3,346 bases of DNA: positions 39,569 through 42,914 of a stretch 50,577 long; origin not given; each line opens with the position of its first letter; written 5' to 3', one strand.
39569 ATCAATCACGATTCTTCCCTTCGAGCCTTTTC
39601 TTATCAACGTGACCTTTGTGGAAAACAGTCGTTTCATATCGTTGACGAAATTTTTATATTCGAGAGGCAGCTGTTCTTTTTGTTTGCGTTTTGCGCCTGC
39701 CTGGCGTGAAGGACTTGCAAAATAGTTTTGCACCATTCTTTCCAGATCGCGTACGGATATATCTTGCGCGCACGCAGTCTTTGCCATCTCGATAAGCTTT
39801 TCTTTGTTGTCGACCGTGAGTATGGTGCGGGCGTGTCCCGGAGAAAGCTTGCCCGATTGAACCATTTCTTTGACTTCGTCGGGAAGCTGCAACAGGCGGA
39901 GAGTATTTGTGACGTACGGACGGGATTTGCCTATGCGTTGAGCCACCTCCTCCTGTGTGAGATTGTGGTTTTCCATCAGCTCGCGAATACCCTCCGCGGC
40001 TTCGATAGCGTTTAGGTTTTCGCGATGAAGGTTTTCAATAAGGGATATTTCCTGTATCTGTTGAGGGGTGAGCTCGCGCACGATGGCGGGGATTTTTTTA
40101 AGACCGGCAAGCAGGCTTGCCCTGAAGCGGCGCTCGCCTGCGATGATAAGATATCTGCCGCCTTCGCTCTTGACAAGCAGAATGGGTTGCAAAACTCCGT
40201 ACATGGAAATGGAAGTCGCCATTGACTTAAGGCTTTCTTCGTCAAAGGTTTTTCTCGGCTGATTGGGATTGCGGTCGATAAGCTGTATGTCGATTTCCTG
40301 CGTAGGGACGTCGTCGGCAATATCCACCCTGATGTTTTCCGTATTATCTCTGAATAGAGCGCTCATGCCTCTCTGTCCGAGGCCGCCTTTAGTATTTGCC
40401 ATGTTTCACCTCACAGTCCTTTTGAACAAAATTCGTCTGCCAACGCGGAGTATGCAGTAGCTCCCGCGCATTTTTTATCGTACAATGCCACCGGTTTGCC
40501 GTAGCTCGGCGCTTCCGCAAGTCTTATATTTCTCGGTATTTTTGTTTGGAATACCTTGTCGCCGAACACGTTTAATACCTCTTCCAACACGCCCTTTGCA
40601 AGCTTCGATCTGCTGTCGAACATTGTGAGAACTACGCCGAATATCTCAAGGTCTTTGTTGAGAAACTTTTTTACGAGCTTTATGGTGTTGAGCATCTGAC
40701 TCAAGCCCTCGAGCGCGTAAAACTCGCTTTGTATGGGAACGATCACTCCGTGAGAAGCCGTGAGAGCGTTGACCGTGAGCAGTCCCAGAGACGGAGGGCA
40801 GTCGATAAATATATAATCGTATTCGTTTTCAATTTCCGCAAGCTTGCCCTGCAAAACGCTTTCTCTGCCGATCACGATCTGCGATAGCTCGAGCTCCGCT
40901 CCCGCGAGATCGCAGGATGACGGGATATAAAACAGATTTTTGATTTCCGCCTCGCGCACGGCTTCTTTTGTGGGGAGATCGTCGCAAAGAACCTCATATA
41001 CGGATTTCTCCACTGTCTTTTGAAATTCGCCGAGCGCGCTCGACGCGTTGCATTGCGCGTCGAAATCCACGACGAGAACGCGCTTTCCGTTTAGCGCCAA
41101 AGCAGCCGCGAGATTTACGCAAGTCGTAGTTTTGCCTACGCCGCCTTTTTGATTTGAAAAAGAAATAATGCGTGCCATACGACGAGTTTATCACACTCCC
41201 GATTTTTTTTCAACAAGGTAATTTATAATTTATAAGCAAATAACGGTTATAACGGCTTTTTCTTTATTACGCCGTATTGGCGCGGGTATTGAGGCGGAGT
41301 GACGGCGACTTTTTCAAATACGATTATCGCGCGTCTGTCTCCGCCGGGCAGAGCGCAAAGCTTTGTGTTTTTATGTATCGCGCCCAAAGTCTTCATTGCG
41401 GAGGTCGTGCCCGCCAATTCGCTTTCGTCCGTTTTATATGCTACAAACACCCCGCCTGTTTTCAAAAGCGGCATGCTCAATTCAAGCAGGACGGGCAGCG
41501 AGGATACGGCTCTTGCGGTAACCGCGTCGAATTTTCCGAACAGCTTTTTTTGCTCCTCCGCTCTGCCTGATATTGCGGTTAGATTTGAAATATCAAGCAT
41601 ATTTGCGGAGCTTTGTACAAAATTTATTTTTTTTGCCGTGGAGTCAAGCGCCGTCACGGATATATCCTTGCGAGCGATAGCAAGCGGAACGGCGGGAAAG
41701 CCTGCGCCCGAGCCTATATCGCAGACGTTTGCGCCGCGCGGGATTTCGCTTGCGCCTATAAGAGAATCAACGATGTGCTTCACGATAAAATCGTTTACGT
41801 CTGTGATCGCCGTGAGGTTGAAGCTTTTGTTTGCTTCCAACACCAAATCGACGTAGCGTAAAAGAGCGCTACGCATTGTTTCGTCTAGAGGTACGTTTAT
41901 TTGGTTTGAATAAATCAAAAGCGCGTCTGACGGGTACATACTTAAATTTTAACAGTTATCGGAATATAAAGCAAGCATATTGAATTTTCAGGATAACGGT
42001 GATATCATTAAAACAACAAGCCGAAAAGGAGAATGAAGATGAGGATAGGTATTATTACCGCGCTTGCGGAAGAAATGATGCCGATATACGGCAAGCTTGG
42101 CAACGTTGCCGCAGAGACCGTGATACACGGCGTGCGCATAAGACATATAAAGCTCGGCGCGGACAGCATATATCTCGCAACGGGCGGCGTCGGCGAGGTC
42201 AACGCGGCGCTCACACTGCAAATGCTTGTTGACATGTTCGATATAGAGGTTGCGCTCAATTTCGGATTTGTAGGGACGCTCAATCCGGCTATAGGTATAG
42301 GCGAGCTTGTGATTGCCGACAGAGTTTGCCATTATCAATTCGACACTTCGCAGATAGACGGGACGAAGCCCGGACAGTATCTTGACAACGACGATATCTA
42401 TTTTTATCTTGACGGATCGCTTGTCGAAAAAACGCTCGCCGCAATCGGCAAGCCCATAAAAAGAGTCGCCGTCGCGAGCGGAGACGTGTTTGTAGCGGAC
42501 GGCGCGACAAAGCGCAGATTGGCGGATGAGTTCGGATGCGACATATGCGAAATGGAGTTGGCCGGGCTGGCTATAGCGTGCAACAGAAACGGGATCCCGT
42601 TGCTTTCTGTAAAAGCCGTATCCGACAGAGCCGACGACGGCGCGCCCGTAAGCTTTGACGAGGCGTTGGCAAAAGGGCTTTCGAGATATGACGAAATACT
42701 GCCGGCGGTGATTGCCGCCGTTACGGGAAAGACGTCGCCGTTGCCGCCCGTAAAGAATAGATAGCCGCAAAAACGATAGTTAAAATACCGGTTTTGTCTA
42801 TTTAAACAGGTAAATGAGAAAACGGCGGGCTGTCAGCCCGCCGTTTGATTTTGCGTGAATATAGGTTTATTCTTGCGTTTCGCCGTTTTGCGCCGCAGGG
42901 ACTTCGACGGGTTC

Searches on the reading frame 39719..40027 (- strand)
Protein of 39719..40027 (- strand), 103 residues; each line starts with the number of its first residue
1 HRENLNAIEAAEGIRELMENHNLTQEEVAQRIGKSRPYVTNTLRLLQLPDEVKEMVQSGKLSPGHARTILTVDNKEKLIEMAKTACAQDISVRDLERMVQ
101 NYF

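Call 54: search_solved_structures(query=window:39719-40027:-, show_alignments=5, max_evalue=0.00001)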
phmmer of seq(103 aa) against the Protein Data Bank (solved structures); distinct sequences matched with E-value up to 0.00001: 12.
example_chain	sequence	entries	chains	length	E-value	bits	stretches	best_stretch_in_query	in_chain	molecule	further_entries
7bnr_A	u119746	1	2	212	4.7e-23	84.6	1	2-101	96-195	ParB family protein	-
7o0n_A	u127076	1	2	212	4.7e-23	84.6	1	2-101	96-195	ParB family protein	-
7bnk_A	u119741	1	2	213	4.8e-23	84.5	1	2-101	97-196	ParB family protein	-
6sdk_A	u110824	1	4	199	9.2e-23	83.6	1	2-101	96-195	Stage 0 sporulation protein J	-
6s6h_A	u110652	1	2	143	8.2e-18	67.8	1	2-99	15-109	Chromosome-partitioning protein ParB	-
6t1f_A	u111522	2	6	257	2.7e-17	66.2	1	2-99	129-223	Chromosome-partitioning protein ParB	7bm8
1vz0_A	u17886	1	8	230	3.4e-17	65.8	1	2-98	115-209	Chromosome-partitioning protein Spo0J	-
7nfu_A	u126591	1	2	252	3e-15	59.6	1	2-98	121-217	Nucleoid occlusion protein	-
7ng0_A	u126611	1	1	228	3.5e-15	59.4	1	2-98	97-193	Nucleoid occlusion protein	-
6y93_A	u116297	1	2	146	5.7e-15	58.7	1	2-97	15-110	Nucleoid occlusion protein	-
4umk_A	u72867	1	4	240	2.6e-14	56.6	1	2-101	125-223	PROBABLE CHROMOSOME-PARTITIONING PROTEIN PARB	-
7ol9_A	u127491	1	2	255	2.7e-14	56.6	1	2-97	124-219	Nucleoid occlusion protein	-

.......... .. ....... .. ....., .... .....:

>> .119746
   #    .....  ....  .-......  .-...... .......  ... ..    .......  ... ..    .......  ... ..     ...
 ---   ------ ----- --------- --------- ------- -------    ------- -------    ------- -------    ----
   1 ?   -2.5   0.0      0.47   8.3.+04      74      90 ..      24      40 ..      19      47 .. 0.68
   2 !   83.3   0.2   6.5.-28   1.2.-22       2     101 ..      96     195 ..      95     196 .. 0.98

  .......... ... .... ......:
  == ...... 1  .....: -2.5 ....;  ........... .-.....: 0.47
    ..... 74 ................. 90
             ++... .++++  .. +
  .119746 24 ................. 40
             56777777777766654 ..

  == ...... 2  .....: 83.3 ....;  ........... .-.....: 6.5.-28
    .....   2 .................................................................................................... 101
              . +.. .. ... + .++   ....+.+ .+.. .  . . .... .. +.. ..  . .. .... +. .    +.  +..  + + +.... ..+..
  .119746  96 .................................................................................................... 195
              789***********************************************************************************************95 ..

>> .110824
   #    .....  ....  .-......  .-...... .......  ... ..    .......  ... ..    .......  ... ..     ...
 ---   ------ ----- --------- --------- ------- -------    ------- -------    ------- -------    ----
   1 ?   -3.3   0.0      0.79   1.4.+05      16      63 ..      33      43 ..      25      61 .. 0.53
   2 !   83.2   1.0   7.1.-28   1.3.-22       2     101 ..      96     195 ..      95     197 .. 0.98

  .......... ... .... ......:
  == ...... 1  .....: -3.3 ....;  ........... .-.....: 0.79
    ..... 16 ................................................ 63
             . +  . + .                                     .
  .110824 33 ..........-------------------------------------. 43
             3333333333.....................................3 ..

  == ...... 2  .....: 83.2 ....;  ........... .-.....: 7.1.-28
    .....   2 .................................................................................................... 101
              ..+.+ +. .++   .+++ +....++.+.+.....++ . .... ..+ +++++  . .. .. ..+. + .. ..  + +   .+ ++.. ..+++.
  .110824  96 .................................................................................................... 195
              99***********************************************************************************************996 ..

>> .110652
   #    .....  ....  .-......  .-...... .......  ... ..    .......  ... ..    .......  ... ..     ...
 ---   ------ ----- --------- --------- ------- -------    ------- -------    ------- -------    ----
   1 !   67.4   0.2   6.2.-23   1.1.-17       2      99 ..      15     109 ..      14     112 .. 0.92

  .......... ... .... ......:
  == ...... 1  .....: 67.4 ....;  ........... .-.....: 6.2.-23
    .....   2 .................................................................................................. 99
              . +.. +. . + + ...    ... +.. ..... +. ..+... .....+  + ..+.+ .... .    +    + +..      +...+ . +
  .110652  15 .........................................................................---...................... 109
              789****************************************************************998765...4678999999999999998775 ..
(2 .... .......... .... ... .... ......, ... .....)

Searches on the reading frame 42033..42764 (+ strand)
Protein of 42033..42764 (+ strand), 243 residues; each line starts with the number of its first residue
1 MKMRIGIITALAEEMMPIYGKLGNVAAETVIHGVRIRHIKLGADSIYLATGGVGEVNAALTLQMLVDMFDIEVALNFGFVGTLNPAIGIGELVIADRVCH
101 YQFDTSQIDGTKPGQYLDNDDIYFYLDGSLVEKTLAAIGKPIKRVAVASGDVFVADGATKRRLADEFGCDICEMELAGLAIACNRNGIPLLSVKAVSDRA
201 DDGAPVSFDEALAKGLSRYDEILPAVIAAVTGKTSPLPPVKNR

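Call 26: search_protein_families(library=ncbifam, proteins=[window:42033-42764:+])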
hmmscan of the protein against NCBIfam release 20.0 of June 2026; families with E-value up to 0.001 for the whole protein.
window:42033-42764:+ (243 aa): 15 families
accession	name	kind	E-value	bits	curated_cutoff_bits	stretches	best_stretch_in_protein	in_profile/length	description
NF004079.0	PRK05584.1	equivalog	1.3e-39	136.1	169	1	3-228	1-228/232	5'-methylthioadenosine/adenosylhomocysteine nucleosidase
NF011286.0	PRK14697.1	equivalog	2.8e-27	95.8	260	1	4-234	3-231/233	bifunctional 5'-methylthioadenosine/S-adenosylhomocysteine nucleosidase/phosphatase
NF005213.0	PRK06698.1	equivalog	1.2e-25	90.2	768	1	4-234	3-231/459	bifunctional 5'-methylthioadenosine/S-adenosylhomocysteine nucleosidase/phosphatase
TIGR01704.1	MTA_SAH-Nsdase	equivalog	2.2e-23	83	73.8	1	4-227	1-226/229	5'-methylthioadenosine/S-adenosylhomocysteine nucleosidase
NF005522.0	PRK07164.1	equivalog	5e-17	62.1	161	1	30-202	31-189/218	5'-methylthioadenosine/S-adenosylhomocysteine nucleosidase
NF004168.0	PRK05634.1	equivalog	7.2e-17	61.8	129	1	47-219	24-177/185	nucleosidase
TIGR03468.1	HpnG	hypoth_equivalog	8.2e-16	58.2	187.1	1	41-213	18-171/212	hopanoid-associated phosphorylase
TIGR03664.1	fut_nucase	equivalog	3.2e-14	53.2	124.7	1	7-201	3-204/228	futalosine hydrolase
NF005221.0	PRK06714.1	equivalog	9.9e-10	38.3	218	1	46-203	44-201/236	S-adenosylhomocysteine nucleosidase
NF006087.0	PRK08236.1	equivalog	1.5e-07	31.3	213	1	43-199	27-189/219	futalosine hydrolase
NF005476.0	PRK07077.1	equivalog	1.9e-07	30.6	215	1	62-212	45-185/243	phosphorylase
NF004489.0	PRK05819.1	subfamily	3.6e-06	26.4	230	1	48-206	60-213/236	DeoD-type purine-nucleoside phosphorylase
NF033570.1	FIB_Spiroplas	equivalog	6.2e-05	21.8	200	1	34-198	29-194/512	cytoskeletal motor fibril protein Fib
TIGR00107.1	deoD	equivalog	0.0005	19.7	232.25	1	49-199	57-202/232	purine-nucleoside phosphorylase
NF009914.0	PRK13374.1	subfamily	0.00059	19.5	338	1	50-208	62-215/235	DeoD-type purine-nucleoside phosphorylase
